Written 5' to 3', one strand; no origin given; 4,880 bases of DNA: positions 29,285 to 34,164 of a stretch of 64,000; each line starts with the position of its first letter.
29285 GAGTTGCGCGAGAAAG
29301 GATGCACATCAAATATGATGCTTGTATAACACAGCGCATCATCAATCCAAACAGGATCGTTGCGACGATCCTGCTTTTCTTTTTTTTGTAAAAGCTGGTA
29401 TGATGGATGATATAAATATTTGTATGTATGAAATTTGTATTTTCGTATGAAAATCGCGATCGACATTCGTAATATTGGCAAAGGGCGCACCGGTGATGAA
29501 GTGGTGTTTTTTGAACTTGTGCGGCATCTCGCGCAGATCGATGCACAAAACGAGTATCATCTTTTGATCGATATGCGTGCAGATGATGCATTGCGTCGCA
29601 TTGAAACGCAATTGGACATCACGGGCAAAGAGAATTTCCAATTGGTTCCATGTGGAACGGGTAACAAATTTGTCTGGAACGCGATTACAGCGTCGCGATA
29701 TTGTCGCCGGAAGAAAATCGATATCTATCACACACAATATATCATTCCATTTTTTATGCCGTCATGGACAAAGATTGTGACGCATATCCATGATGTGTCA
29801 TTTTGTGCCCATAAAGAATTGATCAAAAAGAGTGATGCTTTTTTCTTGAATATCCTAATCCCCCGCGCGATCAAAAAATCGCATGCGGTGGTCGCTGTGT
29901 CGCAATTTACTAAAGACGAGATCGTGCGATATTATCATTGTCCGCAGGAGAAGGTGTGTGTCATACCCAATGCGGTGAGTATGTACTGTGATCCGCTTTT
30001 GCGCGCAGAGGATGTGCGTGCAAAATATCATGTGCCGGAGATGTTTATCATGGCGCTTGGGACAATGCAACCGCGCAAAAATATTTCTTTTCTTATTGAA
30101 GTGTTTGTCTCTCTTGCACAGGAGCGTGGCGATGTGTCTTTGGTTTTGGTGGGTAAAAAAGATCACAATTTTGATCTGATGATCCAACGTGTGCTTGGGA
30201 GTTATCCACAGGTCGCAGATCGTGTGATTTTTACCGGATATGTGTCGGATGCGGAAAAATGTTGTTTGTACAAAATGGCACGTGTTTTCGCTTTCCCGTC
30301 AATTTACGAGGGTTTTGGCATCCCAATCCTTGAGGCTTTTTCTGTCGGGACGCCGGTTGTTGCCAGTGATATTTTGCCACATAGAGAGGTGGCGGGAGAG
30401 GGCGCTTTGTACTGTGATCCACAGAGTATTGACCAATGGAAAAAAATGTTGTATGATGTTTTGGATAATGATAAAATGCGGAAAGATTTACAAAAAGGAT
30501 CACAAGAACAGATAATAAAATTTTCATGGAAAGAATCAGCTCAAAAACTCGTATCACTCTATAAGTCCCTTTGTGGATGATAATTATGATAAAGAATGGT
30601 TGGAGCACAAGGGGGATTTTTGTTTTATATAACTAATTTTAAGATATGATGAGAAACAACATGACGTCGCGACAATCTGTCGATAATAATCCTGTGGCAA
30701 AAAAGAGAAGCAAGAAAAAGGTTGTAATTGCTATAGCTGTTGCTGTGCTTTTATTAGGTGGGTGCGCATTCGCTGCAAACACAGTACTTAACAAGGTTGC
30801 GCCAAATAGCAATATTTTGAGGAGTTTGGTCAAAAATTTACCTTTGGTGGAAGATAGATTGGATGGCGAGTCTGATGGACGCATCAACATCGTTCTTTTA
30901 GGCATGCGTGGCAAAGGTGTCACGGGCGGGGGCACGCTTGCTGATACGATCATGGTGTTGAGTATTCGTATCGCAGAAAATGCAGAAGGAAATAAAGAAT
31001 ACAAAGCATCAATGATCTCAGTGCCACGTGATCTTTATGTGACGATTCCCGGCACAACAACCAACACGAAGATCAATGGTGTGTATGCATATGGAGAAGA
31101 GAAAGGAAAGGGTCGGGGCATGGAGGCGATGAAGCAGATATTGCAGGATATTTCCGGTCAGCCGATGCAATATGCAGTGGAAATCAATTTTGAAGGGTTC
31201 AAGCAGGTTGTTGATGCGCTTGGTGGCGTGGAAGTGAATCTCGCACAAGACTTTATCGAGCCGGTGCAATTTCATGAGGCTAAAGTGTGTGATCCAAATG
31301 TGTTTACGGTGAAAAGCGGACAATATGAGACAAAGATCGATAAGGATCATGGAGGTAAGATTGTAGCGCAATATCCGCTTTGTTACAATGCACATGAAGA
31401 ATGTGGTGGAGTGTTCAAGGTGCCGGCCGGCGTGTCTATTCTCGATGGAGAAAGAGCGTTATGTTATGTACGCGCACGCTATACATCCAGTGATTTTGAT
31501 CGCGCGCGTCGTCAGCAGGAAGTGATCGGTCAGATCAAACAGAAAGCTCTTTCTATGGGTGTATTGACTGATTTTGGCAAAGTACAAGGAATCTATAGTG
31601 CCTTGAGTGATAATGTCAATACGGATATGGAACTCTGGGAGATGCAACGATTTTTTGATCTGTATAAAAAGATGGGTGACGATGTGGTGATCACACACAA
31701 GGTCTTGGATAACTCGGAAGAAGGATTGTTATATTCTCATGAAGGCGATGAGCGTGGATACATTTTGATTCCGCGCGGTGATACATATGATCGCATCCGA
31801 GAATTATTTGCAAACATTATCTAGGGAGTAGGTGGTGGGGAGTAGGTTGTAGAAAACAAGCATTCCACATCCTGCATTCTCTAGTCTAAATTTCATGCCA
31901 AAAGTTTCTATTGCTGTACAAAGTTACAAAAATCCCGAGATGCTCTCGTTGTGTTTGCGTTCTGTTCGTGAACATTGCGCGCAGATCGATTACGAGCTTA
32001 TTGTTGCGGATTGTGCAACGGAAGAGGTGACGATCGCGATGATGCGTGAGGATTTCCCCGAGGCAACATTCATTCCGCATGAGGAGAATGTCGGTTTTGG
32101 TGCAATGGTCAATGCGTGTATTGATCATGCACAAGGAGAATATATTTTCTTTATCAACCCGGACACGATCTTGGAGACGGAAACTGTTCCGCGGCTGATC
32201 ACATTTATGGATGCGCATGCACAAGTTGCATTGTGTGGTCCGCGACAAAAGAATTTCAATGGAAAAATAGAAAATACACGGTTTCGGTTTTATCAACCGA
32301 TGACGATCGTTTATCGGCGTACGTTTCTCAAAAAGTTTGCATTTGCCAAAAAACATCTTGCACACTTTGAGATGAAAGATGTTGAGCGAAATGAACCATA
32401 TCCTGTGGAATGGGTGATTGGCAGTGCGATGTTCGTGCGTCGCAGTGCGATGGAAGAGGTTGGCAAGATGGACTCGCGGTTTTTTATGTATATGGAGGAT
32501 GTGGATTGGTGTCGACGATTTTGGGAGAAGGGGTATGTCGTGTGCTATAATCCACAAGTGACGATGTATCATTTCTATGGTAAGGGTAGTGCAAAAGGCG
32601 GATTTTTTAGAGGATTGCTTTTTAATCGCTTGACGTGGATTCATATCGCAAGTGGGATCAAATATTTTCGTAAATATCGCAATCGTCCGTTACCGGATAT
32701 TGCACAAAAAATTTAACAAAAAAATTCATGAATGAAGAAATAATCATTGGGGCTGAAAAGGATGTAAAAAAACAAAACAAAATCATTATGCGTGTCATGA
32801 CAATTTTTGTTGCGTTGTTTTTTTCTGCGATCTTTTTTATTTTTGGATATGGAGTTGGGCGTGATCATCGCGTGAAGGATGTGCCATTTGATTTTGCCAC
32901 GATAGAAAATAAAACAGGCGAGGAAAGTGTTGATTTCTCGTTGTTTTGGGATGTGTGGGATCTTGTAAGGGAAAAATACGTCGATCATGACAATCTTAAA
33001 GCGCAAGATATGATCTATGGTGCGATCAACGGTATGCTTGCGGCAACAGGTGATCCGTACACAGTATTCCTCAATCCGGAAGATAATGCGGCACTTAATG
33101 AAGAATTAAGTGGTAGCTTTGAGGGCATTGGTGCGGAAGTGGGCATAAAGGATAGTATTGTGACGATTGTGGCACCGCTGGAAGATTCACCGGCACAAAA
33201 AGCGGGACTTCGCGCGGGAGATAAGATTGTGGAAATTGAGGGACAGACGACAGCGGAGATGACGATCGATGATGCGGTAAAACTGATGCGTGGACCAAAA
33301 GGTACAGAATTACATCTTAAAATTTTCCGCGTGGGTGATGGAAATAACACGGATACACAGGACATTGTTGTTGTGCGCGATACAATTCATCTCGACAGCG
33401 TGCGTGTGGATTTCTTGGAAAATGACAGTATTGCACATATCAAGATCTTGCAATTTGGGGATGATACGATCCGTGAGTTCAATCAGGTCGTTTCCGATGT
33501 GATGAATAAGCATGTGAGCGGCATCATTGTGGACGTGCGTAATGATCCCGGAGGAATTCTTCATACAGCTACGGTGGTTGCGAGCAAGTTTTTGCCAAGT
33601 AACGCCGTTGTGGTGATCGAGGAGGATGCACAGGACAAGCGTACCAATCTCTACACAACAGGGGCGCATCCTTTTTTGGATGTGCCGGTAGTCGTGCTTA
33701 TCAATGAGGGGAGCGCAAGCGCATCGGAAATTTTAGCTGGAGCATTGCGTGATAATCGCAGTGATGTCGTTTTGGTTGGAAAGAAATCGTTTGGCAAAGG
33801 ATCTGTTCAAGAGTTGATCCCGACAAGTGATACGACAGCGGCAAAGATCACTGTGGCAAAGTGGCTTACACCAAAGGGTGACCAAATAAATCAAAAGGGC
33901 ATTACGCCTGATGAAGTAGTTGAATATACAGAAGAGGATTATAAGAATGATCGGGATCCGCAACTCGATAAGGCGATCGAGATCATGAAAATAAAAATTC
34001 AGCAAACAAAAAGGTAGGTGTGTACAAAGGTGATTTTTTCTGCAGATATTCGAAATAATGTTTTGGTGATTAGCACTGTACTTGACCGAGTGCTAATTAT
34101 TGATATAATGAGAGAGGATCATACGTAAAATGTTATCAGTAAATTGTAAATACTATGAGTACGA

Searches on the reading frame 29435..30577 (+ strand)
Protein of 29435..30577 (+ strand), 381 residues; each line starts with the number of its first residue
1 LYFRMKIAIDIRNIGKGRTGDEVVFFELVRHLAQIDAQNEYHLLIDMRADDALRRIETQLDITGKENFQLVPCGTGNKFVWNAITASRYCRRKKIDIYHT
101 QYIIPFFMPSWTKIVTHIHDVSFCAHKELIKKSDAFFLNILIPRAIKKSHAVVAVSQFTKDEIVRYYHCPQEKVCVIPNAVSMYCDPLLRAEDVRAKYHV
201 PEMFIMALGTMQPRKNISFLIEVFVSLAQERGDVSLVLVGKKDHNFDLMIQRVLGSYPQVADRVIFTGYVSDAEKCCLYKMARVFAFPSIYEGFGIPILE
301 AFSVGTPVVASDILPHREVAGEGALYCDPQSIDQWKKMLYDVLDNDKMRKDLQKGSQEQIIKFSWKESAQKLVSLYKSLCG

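Call 13: search_protein_families(library=pfam, proteins=[window:29435-30577:+])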
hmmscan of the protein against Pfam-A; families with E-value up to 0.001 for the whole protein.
window:29435-30577:+ (381 aa): 5 families
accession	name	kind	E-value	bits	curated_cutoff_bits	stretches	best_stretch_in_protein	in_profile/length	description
PF00534.26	Glycos_transf_1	-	1.5e-30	106.4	26.4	1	203-358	16-171/172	Glycosyl transferases group 1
PF13692.12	Glyco_trans_1_4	-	7.2e-26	91.6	27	1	205-345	4-142/142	Glycosyl transferases group 1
PF13439.12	Glyco_transf_4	-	1.5e-17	64.6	28.5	1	20-181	3-166/170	Glycosyltransferase Family 4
PF20706.3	GT4-conflict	-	2.2e-09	37.3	26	1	147-371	145-384/385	Family 4 Glycosyltransferase in conflict systems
PF13579.12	Glyco_trans_4_4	-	1e-05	26.4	29.7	1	87-179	64-157/158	Glycosyl transferase 4-like domain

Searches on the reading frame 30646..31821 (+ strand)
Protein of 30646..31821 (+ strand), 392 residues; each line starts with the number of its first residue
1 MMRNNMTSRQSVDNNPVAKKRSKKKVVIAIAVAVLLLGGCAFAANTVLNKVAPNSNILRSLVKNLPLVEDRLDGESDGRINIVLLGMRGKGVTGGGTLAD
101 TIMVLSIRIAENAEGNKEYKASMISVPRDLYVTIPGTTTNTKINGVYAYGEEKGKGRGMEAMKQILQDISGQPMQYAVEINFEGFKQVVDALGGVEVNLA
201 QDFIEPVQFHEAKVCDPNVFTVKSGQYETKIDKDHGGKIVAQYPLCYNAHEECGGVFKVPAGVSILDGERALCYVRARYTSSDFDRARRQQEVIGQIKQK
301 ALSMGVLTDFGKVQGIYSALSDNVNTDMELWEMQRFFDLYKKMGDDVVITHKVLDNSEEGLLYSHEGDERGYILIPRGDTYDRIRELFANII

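Call 71: search_protein_families(library=pfam, proteins=[window:30646-31821:+])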
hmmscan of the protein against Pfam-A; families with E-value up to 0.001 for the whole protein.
window:30646-31821:+ (392 aa): 1 family
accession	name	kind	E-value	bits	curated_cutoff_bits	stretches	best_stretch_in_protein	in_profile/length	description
PF03816.19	LytR_cpsA_psr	-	9.2e-32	110.7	24.6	1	99-301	2-148/150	LytR_cpsA_psr family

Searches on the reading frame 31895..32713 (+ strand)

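Call 72: search_protein_families(library=pfam, proteins=[window:31895-32713:+])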
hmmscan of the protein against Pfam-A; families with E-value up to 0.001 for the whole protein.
window:31895-32713:+ (273 aa): 4 families
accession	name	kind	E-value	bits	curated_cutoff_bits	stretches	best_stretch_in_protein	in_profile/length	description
PF00535.33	Glycos_transf_2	-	1.9e-18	67.4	23.3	1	5-189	1-167/168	Glycosyl transferase family 2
PF13641.12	Glyco_tranf_2_3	-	5.7e-14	53.1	27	1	2-229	1-214/230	Glycosyltransferase like family 2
PF13632.12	Glyco_trans_2_3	-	7.7e-09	36.1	27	1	129-225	27-122/198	Glycosyl transferase family group 2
PF11397.14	GlcNAc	-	0.00095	19.2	21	0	155-231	197-275/352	Glycosyltransferase (GlcNAc)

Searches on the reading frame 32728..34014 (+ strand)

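Call 72: search_protein_families(library=pfam, proteins=[window:32728-34014:+])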
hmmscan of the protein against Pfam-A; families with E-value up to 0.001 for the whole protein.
window:32728-34014:+ (429 aa): 5 families
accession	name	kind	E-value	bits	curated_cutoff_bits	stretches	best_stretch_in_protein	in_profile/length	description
PF03572.23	Peptidase_S41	-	8.3e-44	149.5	24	1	235-398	2-165/165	Peptidase family S41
PF17820.7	PDZ_6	-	3e-14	53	27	1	147-199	2-52/54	PDZ domain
PF00595.29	PDZ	-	1.8e-11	44.7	23.2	1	133-199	13-80/81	PDZ domain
PF13180.12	PDZ_2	-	2e-07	31.6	27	1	134-208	3-76/80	PDZ domain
PF22694.1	CtpB_N-like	-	2.7e-07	31.4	27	1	61-117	29-83/85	Activating protease CtpB N-terminal domain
